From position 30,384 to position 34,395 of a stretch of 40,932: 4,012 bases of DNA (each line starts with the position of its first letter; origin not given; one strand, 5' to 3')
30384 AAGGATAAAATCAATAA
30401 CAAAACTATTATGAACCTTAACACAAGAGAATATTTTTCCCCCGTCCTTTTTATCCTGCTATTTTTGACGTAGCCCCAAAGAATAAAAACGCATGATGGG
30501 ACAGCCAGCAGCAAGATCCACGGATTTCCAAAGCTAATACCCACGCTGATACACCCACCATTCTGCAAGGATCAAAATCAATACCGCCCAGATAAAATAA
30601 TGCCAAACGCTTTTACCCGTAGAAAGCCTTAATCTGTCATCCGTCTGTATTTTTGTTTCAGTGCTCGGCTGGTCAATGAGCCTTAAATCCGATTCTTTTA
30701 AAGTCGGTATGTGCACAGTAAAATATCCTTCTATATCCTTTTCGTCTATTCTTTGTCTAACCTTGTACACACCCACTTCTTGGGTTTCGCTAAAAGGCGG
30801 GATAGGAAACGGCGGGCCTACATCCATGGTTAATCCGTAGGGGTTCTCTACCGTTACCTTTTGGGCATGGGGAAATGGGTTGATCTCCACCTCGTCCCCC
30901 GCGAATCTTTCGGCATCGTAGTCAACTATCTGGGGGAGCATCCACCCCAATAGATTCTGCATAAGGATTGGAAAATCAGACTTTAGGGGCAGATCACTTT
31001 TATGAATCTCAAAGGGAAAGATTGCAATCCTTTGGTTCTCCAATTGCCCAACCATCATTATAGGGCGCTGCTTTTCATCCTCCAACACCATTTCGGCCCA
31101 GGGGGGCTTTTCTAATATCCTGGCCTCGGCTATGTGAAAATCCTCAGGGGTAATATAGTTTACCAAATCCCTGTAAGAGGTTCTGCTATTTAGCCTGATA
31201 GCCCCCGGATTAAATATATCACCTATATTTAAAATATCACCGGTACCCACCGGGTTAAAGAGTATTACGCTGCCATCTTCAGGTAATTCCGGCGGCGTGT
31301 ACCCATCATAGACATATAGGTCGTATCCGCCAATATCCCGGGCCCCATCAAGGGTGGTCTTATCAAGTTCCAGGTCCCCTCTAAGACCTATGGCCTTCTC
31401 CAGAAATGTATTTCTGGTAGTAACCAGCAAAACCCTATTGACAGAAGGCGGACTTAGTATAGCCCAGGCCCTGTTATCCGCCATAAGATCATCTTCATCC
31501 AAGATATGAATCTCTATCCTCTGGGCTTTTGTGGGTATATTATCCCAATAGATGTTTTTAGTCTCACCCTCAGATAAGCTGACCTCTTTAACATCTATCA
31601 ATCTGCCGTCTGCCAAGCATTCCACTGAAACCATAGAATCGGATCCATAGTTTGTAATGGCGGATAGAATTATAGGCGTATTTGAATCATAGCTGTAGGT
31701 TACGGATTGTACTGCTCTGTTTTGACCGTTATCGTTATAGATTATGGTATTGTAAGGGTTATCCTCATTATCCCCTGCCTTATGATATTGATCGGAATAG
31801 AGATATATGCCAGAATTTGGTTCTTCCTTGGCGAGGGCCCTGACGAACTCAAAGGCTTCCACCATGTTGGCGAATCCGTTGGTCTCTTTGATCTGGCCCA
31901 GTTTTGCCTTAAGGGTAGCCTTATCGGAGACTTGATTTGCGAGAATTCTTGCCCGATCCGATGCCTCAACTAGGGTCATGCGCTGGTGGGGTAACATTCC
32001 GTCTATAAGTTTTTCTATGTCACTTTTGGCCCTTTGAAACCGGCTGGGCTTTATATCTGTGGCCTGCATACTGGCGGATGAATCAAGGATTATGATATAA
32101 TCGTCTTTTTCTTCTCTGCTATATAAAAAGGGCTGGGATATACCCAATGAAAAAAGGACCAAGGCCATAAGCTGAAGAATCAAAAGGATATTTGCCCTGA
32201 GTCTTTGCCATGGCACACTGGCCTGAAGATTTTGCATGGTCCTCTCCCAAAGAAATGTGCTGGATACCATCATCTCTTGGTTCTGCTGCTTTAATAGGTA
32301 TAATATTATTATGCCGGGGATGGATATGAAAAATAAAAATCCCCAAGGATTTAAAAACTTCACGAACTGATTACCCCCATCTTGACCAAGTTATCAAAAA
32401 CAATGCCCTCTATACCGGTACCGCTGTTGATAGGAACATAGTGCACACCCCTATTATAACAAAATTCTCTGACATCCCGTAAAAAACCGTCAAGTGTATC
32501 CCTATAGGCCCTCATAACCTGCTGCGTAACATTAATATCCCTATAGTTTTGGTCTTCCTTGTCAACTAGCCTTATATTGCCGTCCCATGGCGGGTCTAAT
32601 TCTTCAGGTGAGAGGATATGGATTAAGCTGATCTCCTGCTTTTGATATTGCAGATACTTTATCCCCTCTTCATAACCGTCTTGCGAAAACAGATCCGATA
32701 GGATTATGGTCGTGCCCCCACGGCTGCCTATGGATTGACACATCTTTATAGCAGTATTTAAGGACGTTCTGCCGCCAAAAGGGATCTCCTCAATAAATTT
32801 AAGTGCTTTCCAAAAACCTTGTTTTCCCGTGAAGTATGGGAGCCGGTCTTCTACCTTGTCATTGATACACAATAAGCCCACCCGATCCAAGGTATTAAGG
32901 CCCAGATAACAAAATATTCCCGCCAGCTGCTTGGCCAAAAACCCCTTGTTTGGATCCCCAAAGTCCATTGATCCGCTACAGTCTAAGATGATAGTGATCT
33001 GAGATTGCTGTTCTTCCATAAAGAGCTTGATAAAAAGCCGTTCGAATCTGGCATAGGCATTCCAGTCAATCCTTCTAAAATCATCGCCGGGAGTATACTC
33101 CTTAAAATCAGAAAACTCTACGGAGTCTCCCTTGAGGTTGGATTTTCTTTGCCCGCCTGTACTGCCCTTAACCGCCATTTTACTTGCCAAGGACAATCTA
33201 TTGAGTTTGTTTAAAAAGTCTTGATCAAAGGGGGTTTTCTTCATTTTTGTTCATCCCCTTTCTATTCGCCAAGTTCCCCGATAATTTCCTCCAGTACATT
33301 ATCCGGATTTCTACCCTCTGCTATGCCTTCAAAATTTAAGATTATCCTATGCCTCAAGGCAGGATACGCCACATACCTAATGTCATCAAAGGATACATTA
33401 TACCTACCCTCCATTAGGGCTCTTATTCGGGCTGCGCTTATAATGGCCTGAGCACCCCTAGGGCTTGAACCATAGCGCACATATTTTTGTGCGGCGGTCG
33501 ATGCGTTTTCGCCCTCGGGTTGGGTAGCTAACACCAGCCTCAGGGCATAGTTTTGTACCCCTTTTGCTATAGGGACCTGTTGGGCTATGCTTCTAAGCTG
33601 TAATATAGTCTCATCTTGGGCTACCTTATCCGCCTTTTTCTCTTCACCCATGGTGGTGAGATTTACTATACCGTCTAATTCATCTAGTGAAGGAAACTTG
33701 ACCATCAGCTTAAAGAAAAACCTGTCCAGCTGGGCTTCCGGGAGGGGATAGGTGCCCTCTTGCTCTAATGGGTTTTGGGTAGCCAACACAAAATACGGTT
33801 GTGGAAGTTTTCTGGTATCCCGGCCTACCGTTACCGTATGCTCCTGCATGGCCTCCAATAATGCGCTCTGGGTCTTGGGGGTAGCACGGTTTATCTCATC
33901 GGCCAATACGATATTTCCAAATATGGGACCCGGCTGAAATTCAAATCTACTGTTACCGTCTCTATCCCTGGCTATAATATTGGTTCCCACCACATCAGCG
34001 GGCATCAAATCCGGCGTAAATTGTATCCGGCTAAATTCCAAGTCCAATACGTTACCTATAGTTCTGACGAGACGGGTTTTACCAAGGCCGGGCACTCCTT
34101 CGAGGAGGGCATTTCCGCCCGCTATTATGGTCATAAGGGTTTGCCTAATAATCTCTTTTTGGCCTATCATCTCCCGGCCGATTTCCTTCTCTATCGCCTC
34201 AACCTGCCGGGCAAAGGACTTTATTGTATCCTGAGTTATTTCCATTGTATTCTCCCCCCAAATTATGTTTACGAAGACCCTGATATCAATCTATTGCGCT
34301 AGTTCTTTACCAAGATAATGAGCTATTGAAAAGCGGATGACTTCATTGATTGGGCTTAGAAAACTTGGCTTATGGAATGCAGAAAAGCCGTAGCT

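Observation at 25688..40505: Nine-gene envelope cluster fusing an ABC-2 exporter with a MoxR-DUF58-VWA (Bat-like) module: candidate undescribed system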

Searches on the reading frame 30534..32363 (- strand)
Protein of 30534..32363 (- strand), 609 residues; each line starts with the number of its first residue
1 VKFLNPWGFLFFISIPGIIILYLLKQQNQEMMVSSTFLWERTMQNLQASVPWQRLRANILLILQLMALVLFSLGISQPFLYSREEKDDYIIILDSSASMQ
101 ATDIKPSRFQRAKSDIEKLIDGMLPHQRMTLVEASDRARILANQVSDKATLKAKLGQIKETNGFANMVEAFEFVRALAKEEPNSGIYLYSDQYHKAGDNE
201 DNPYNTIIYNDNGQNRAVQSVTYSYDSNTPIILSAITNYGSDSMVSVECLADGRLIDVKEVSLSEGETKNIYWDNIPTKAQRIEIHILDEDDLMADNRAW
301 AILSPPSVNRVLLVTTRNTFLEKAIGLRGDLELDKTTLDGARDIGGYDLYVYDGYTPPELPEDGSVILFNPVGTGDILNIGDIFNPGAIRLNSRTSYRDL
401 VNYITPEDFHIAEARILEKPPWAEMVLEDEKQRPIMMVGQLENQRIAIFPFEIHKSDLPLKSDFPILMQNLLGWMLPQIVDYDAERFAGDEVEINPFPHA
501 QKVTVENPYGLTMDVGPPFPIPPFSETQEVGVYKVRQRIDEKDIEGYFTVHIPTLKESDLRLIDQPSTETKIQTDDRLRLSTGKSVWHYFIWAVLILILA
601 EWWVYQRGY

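Call 3: search_protein_families(library=pfam, proteins=[window:30534-32363:-], max_evalue=0.01)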
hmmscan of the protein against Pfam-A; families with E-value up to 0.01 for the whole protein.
window:30534-32363:- (609 aa): 3 families
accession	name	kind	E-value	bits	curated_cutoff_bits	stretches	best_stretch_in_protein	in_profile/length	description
PF13519.12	VWA_2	-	5.7e-16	59.5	27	1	90-191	2-105/107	von Willebrand factor type A domain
PF07584.16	BatA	-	1e-12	48.7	25.9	1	1-78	1-77/77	Aerotolerance regulator N-terminal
PF00092.34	VWA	-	3.7e-05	24.4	23.8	1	90-183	3-97/174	von Willebrand factor type A domain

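Call 5: search_protein_families(library=ncbifam, proteins=[window:30534-32363:-], max_evalue=0.01)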
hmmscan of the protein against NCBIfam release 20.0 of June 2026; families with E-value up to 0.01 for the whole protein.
window:30534-32363:- (609 aa): 2 families
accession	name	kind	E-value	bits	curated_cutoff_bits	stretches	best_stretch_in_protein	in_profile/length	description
NF010238.0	PRK13685.1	subfamily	1.3e-15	57.3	432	1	2-227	13-246/335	hypothetical protein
NF047506.1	VWA_BatB_Lepto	exception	0.00013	21.2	350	1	19-117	12-116/324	VWA domain-containing protein BatB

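Call 75: search_protein_families(library=padloc, proteins=[window:30534-32363:-], max_evalue=0.001)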
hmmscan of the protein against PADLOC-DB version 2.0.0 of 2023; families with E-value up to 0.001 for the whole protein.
window:30534-32363:- (609 aa): 0 families

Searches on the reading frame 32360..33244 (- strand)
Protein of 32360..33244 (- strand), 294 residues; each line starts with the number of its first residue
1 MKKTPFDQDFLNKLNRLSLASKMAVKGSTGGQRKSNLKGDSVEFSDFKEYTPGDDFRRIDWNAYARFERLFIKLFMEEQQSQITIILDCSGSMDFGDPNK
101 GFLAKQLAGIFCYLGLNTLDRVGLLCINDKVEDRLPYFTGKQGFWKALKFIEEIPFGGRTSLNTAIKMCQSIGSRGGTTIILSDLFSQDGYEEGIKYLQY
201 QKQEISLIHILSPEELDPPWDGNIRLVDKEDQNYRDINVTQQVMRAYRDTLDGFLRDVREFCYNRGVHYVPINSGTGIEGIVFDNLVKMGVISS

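Call 3: search_protein_families(library=pfam, proteins=[window:32360-33244:-], max_evalue=0.01)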
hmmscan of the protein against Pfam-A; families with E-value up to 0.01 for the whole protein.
window:32360-33244:- (294 aa): 2 families
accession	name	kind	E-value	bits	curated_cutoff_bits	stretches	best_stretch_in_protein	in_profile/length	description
PF01882.25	DUF58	-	2.2e-35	122.3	23.4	1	47-248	2-207/216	Protein of unknown function DUF58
PF13519.12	VWA_2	-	2.6e-07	31.6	27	1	84-174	2-90/107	von Willebrand factor type A domain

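Call 5: search_protein_families(library=ncbifam, proteins=[window:32360-33244:-], max_evalue=0.01)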
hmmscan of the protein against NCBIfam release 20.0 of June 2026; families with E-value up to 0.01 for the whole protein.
window:32360-33244:- (294 aa): 0 families

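Call 75: search_protein_families(library=padloc, proteins=[window:32360-33244:-], max_evalue=0.001)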
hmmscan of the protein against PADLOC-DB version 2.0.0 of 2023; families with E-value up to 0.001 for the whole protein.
window:32360-33244:- (294 aa): 0 families

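Call 82: search_solved_structures(query=window:32360-33244:-, max_evalue=0.1)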
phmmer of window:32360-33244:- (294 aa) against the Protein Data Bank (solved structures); distinct sequences matched with E-value up to 0.1: 1.
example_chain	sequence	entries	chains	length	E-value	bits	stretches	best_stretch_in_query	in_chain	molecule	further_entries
5i2u_A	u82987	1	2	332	0.073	15.5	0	181-268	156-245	Cellulase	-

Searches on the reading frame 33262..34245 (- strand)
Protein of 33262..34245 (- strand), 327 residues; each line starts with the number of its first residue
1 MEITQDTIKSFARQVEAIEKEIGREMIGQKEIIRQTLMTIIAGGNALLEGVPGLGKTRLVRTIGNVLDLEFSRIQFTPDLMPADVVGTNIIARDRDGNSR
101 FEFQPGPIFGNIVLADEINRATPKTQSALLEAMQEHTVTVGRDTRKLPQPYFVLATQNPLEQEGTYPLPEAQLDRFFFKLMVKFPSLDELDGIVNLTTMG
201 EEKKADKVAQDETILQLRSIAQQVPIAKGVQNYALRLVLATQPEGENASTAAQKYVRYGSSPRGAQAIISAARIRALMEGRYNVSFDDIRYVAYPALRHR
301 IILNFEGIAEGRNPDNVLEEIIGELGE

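Call 3: search_protein_families(library=pfam, proteins=[window:33262-34245:-], max_evalue=0.01)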
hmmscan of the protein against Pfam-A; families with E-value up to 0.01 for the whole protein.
window:33262-34245:- (327 aa): 9 families
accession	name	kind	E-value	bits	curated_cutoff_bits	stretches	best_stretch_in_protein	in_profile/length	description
PF07726.17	AAA_3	-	7.8e-62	207.4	27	1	46-177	2-130/131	ATPase family associated with various cellular activities (AAA)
PF17863.7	AAA_lid_2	-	2.3e-19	69.3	22.7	1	249-321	2-74/74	AAA lid domain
PF20030.5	bpMoxR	-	5.2e-14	52.2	27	1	14-205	2-189/205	MoxR domain in the MoxR-vWA-beta-propeller ternary systems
PF07728.20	AAA_5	-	6.5e-13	49.3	22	1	46-176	2-139/139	AAA domain (dynein-related subfamily)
PF00493.29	MCM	-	8.4e-06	25.5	23.3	1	16-160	30-174/224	MCM P-loop domain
PF00004.35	AAA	-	2.4e-05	25.2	21.2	1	47-159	2-111/131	ATPase family associated with various cellular activities (AAA)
PF00158.32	Sigma54_activat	-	0.0018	18.4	20.2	0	112-163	96-148/168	Sigma-54 interaction domain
PF05496.18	RuvB_N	-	0.0022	18.2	27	0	45-71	35-61/159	Holliday junction DNA helicase RuvB P-loop domain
PF01078.27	Mg_chelatase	-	0.0065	16.3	20.3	0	25-67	4-46/207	Magnesium chelatase, subunit ChlI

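Call 5: search_protein_families(library=ncbifam, proteins=[window:33262-34245:-], max_evalue=0.01)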
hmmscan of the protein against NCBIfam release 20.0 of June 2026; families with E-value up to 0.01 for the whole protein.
window:33262-34245:- (327 aa): 11 families
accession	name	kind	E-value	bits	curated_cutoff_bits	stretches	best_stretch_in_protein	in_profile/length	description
TIGR02031.1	BchD-ChlD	equivalog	1e-08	34.4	499.55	1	112-301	94-271/608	magnesium chelatase ATPase subunit D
TIGR02030.1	BchI-ChlI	equivalog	2.1e-05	23.9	466.95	1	113-301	135-314/337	magnesium chelatase ATPase subunit I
NF010054.0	PRK13531.1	equivalog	7.3e-05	22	681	1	11-182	7-177/498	ATPase RavA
TIGR02442.1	Cob-chelat-sub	hypoth_equivalog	7.7e-05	21.3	779.45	1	110-301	128-310/641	putative cobaltochelatase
NF000868.0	PRK00080.1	equivalog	0.00056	18.9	282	0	18-72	19-80/330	Holliday junction branch migration DNA helicase RuvB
NF009883.0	PRK13341.1-4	equivalog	0.00063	17.7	668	1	25-152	32-153/729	AAA family ATPase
TIGR00635.1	ruvB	equivalog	0.00064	18.8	299.05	1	25-195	5-169/305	Holliday junction branch migration DNA helicase RuvB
TIGR02640.1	gas_vesic_GvpN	equivalog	0.0017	17.9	266.8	0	112-209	108-209/262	gas vesicle protein GvpN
NF038230.1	Regu_Geo_Pelo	equivalog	0.003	15.5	1200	1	110-189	672-752/935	GPMC system transcriptional regulator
TIGR00764.1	lon_rel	equivalog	0.0063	15.1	516.6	0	25-70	19-65/608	ATP-dependent protease LonB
NF047784.1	MadB_ATPase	equivalog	0.0086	15.3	475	0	112-195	141-219/298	MadB family AAA-type ATPase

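Call 75: search_protein_families(library=padloc, proteins=[window:33262-34245:-], max_evalue=0.001)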
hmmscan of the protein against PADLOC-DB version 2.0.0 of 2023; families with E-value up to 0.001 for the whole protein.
window:33262-34245:- (327 aa): 2 families
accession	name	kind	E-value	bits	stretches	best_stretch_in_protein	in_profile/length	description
PDLC03838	DolB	-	2.8e-05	21.5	1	12-128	127-248/375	-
PDLC03547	REase_II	-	0.00031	17.4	1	41-109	262-334/585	Type II restriction enzyme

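Call 81: search_solved_structures(query=window:33262-34245:-, max_evalue=0.00001)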
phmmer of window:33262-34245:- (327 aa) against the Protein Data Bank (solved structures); distinct sequences matched with E-value up to 0.00001: 6.
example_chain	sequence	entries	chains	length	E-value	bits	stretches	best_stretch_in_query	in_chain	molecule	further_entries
2r44_A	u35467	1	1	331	1.3e-77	264.3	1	11-323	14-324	Uncharacterized protein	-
6or5_A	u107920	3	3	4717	5.4e-09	39.1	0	46-179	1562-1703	Midasin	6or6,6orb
6i27_A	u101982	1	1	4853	8.5e-07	31.8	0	46-179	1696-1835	Midasin,Midasin,Midasin,Midasin,Midasin,Midasin,Midasin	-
6i26_A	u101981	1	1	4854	8.5e-07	31.8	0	46-179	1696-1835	Midasin,Midasin,Midasin,Midasin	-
6hyp_A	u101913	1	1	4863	8.5e-07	31.8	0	46-179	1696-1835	Midasin,Midasin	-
5jcs_s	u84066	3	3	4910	8.8e-07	31.8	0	46-179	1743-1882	Midasin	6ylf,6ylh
